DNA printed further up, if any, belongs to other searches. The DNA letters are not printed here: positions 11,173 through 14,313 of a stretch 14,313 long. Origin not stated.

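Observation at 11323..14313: Largest gene in the window is absent from the ORF track: a secreted protein of at least 997 codons with no recognisable domain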

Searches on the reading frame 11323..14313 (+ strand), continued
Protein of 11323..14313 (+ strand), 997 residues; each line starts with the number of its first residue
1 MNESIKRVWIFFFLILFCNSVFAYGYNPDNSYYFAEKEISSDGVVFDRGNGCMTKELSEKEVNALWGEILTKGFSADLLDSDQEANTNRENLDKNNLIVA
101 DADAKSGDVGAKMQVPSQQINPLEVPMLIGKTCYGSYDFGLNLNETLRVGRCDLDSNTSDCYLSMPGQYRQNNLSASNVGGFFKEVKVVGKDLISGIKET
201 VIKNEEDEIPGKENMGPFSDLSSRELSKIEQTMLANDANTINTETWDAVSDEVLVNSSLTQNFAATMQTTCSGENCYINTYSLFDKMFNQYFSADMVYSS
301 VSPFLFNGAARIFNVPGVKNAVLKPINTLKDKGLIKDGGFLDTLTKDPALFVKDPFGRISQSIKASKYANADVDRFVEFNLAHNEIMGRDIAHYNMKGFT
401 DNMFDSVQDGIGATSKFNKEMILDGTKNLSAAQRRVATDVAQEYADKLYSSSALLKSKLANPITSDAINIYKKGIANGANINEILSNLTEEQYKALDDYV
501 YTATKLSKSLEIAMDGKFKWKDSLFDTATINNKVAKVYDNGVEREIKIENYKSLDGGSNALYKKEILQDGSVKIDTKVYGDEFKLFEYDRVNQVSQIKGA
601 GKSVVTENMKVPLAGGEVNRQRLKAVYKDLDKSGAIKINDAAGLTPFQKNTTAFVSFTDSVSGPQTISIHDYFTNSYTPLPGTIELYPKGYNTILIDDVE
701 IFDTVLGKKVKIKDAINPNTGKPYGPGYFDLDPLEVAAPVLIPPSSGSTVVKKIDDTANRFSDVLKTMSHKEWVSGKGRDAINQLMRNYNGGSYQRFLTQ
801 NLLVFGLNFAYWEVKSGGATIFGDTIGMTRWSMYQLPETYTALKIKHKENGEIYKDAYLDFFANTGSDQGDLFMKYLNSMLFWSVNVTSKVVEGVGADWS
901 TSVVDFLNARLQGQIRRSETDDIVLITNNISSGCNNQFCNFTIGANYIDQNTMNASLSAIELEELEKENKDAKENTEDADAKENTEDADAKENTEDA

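Call 38: predict_structure(alignment_id=A2)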
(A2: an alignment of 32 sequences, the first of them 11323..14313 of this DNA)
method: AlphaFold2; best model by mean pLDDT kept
length: 997 residues; sequences in the alignment: 32
mean_pLDDT: 56.5   pTM: 0.50
mean pLDDT of the five models: 56.5, 55.6, 54.4, 52.6, 51.7
residues with pLDDT >= 90: 74; 70-90: 325; 50-70: 95; < 50: 503
segments of 3 or more residues with pLDDT < 50: 4-9, 11-304, 778-783, 791-801, 812-894, 896-904, 906-965, 967-997
pLDDT, mean of each block of 10 residues (from residue 1): 48 41 31 26 35 33 37 29 27 38 41 34 27 26 33 34 26 31 34 33 28 25 32 29 24 23 24 29 30 42 52 64 73 66 67 59 63 76 75 86 89 89 82 81 84 84 90 87 90 91 91 87 76 82 85 88 83 84 88 86 89 88 88 81 78 80 78 66 79 88 89 86 85 87 77 88 79 57 52 41 52 44 37 37 30 30 30 35 44 44 46 32 31 30 34 42 46 42 26 24
secondary structure, 60 per line:
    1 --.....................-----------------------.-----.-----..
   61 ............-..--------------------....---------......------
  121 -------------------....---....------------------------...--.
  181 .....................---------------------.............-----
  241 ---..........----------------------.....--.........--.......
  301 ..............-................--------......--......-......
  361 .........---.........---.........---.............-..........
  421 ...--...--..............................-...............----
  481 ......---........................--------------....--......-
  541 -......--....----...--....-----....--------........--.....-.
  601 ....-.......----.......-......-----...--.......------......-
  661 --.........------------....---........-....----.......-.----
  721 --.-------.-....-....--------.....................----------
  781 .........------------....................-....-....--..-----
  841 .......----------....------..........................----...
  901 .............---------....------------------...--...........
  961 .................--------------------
elements in order (helices of 4 or more, strands of 3 or more residues): H3-23 H59-72 E96-99 E109-114 E140-143 E147-150 H180-201 H223-235 H244-253 E276-280 H283-291 H294-314 H316-331 H340-345 H348-353 H355-369 H373-381 H385-393 H397-409 H411-423 H431-460 H462-476 H481-486 H490-513 H528-531 E534-539 E542-547 E550-553 E558-560 E563-566 E572-575 E584-591 E594-598 H600-603 E606-612 E617-623 E625-630 E636-638 H641-647 E654-659 E663-668 E684-687 E691-695 E700-703 E708-711 H733-736 H738-741 H750-770 H781-789 H802-821 H823-826 H828-831 E841-847 E858-861 H868-893 H898-913 E923-926 H950-977

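Call 40: fold_search(model_id=the predicted structure, library=pdb)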
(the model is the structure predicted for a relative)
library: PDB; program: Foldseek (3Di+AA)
matches with E <= 10: 797; with E <= 0.001: 8
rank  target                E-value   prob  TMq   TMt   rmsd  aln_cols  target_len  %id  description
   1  8pjr                  6.3e-05  0.69  0.06  0.14  21.0       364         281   12  Crystal structure of the SAKe6AC-LB protein (released 2024-07-10)
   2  8pjy                  1.2e-04  0.72  0.08  0.15  20.9       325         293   12  Crystal structure of the computationally designed SAKe6EEref protein (released 2024-07-10)
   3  7mqa_LT               1.8e-04  0.54  0.09  0.08  30.4       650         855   10  Cryo-EM structure of the human SSU processome, state post-A1 (released 2021-09-22)
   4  8pjz_A                5.2e-04  0.51  0.07  0.14  19.7       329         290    9  Crystal structure of the computationally designed SAKe6EEtal protein (released 2024-07-10)
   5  8pjt_D                6.7e-04  0.44  0.07  0.14  20.5       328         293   11  Crystal structure of the computationally designed SAKe6DEref protein (released 2024-07-10)
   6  7q58                  7.5e-04  0.38  0.07  0.14  20.8       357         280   13  Crystal structure of the SAKe6BR designer protein (released 2023-02-22)
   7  9j7g_C                8.3e-04  0.38  0.07  0.13  19.5       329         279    8  Crystal strcuture of Keap1_compound_8 (released 2025-06-25)
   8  7pvp                  9.2e-04  0.30  0.07  0.13  20.6       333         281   13  Crystal structure of the SAKe6BC designer protein (released 2023-01-18)
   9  7op4                  1.0e-03  0.33  0.07  0.14  19.8       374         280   10  Crystal structure of the computationally designed SAKe6BE-3HH protein (released 2022-12-14)
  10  3s8v_A                1.3e-03  0.41  0.10  0.12  20.7       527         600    9  Crystal structure of LRP6-Dkk1 complex (released 2011-10-26)
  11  6n3h_A                1.4e-03  0.23  0.06  0.12  21.5       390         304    7  Crystal structure of Kelch domain of the human NS1 binding protein (released 2018-12-12)
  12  6bly_A                1.4e-03  0.21  0.08  0.06  27.8       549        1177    9  Cryo-EM structure of human CPSF-160-WDR33 complex at 3.36A resolution (released 2017-11-22)
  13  6zf6                  1.6e-03  0.23  0.07  0.12  20.8       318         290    8  Keap1 kelch domain bound to a small molecule inhibitor of the Keap1-Nrf2 protein-protein interaction (released 2021-04-14)
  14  7opu                  1.7e-03  0.30  0.07  0.14  20.2       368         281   10  Self-assembled crystal structure of the computationally designed SAKe6BE-3HH protein (released 2022-12-14)
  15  5fnu                  1.7e-03  0.25  0.06  0.12  19.1       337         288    7  Structure of the Keap1 Kelch domain in complex with a small molecule inhibitor. (released 2016-04-13)
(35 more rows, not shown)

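Call 41: fold_search(model_id=the predicted structure, library=pdb)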
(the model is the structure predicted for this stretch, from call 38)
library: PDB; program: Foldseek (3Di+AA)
matches with E <= 10: 54; with E <= 0.001: 0
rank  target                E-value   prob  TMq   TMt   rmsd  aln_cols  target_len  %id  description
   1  9gnz_Q                8.6e-01  0.03  0.07  0.12  33.8       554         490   11  Salmonella cap-filament complex (released 2025-04-09)
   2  6d8z_B                1.5e+00  0.03  0.06  0.14  22.5       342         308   13  Crystal Structure of the C-terminal Guanine Nucleotide Exchange Factor Module of Human Trio (released 2019-02-20)
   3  1cez_A                2.0e+00  0.03  0.05  0.06  21.4       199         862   10  CRYSTAL STRUCTURE OF A T7 RNA POLYMERASE-T7 PROMOTER COMPLEX (released 1999-05-21)
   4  1yn4                  2.5e+00  0.06  0.04  0.23  18.0       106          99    9  Crystal Structures of EAP Domains from Staphylococcus aureus Reveal an Unexpected Homology to Bacterial Superantigens (released 2005-03-01)
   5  9ass_C                2.7e+00  0.06  0.04  0.24  17.6       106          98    8  Crystal Structure of Neutrophil Elastase Inhibited by Eap4 from S. aureus (released 2024-06-12)
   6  5o9z_G                3.1e+00  0.01  0.04  0.05  31.8       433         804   12  Cryo-EM structure of a pre-catalytic human spliceosome primed for activation (B complex) (released 2017-08-16)
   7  2fg9                  3.4e+00  0.08  0.03  0.10   8.2        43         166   21  CRYSTAL STRUCTURE OF A PUTATIVE 5-NITROIMIDAZOLE ANTIBIOTIC RESISTANCE PROTEIN (BT_3078) FROM BACTEROIDES THETAIOTAOMICR (released 2006-01-10)
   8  7fik_O                4.1e+00  0.03  0.05  0.07  20.4       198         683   11  The cryo-EM structure of the CR subunit from X. laevis NPC (released 2022-11-09)
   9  9ynu_E                4.1e+00  0.02  0.07  0.12  34.0       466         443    8  Tra1 and core modules including core tip of ctSAGA complex (released 2025-12-03)
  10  8i03_B                4.1e+00  0.01  0.05  0.07  34.3       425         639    9  Cryo-EM structure of the SIN3L complex from S. pombe (released 2023-05-03)
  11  7v21_C                4.1e+00  0.01  0.04  0.07  23.4       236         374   10  human Serine beta-lactamase-like protein LACTB truncation variant (released 2022-02-16)
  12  5vco_D                4.1e+00  0.01  0.03  0.08  23.9       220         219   11  THE CRYSTAL STRUCTURE OF DER P 1 ALLERGEN COMPLEXED WITH FAB FRAGMENT OF MAB 10B9 (released 2017-04-26)
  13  9d3j_E                4.5e+00  0.02  0.04  0.12  20.0       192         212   12  Structure of L9 Fab in complex with CSP_Res5-Y_mC2 Scaffold (released 2026-03-18)
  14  8jms                  4.5e+00  0.01  0.05  0.12  17.7       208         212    8  Crystal structure of BelL from Streptomyces cavourensis (released 2024-06-05)
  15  3wpt_B                5.0e+00  0.01  0.06  0.10  19.5       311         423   10  Crystal structure of closed dimer of human importin-alpha1 (Rch1) (released 2015-01-21)
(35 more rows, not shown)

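Call 43: find_related_loci(query=A1, collection=genome_contigs, flank=10000)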
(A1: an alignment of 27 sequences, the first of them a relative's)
Query A1 (1737 aa) in genome_contigs; peptide patterns used: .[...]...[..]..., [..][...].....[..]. (x = any residue, [..] = any of these).
63 stretches matched a pattern; 51 encode a relative of the query (tblastn E <= 1e-3); 51 distinct loci.
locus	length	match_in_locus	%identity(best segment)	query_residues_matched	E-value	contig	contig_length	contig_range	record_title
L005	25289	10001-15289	71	1-1737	0e+0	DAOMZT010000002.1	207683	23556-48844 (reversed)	MAG TPA_asm: archaeon isolate AMR_MDS_3992 NODE_10_length_207683_cov_10.526726, whole genome shotgun sequence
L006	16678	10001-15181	66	1-1736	0e+0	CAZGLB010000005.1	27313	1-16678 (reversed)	MAG TPA_asm: uncultured archaeon isolate SRP263991_co7_50 genome assembly, contig: NODE_2465_length_27313_cov_190.145205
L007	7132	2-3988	59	390-1737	0e+0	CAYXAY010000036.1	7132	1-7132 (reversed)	MAG TPA_asm: uncultured archaeon isolate SRP257756_co1_240 genome assembly, contig: NODE_9795_length_7132_cov_7.240215,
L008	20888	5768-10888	53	1-1734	0e+0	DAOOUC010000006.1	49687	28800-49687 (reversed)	MAG TPA_asm: archaeon isolate AMR_MDS_2477 NODE_543_length_49687_cov_5.853703, whole genome shotgun sequence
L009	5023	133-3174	59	712-1734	0e+0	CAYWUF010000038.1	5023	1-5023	MAG TPA_asm: uncultured archaeon isolate SRP192927_co2_630 genome assembly, contig: NODE_39620_length_5023_cov_8.514694,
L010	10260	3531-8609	41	1-1736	0e+0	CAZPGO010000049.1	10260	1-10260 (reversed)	MAG TPA_asm: uncultured archaeon isolate SRP067234_co1_315 genome assembly, contig: k99_229772, whole genome shotgun seq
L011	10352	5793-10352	38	1-1559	0e+0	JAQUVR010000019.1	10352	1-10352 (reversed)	MAG: Candidatus ainarchaeum sp. isolate STD2_171 NODE_25476_length_10352_cov_4.275795_Sandtown_D2, whole genome shotgun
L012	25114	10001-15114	54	1-1737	0e+0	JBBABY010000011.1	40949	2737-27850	MAG: archaeon isolate SO_2017_LW1_34 NODE_632_length_40949_cov_1.474058_LW64-88_2017, whole genome shotgun sequence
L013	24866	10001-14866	36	6-1736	0e+0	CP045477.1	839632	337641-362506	MAG: Candidatus Forterrea multitransposorum CG_2015-17_Forterrea_25_41 chromosome, complete genome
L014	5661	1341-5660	34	6-1554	0e+0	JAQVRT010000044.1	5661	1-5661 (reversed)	MAG: Candidatus ainarchaeum sp. isolate STF1_257 NODE_55507_length_5661_cov_4.088001_Sandtown_F1, whole genome shotgun s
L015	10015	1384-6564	42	3-1736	0e+0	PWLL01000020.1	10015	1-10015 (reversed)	MAG: Candidatus Iainarchaeum archaeon isolate CSSed10_239 CS-Sed10-C17965, whole genome shotgun sequence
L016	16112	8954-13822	41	2-1737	0e+0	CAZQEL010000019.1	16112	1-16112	MAG TPA_asm: uncultured archaeon isolate SRP191223_co1_16 genome assembly, contig: NODE_3645_length_16112_cov_6.442299,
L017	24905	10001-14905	42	7-1737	0e+0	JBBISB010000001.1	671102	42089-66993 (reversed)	MAG: Candidatus Iainarchaeum archaeon isolate FAS170219_bin_363 NODE_1_length_671102_cov_21.388244, whole genome shotgun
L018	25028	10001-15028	37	5-1731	0e+0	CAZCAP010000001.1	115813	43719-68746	MAG TPA_asm: uncultured archaeon isolate SRP178699_co1_70 genome assembly, contig: NODE_87_length_115813_cov_33.067486,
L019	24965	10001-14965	48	3-1735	0e+0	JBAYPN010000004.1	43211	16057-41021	MAG: archaeon isolate SO_2016_LW2_139 scaffold01392_LW138R_2016, whole genome shotgun sequence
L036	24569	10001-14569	32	47-1735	2e-85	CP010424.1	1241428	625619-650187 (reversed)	MAG: archaeon GW2011_AR10 chromosome, complete genome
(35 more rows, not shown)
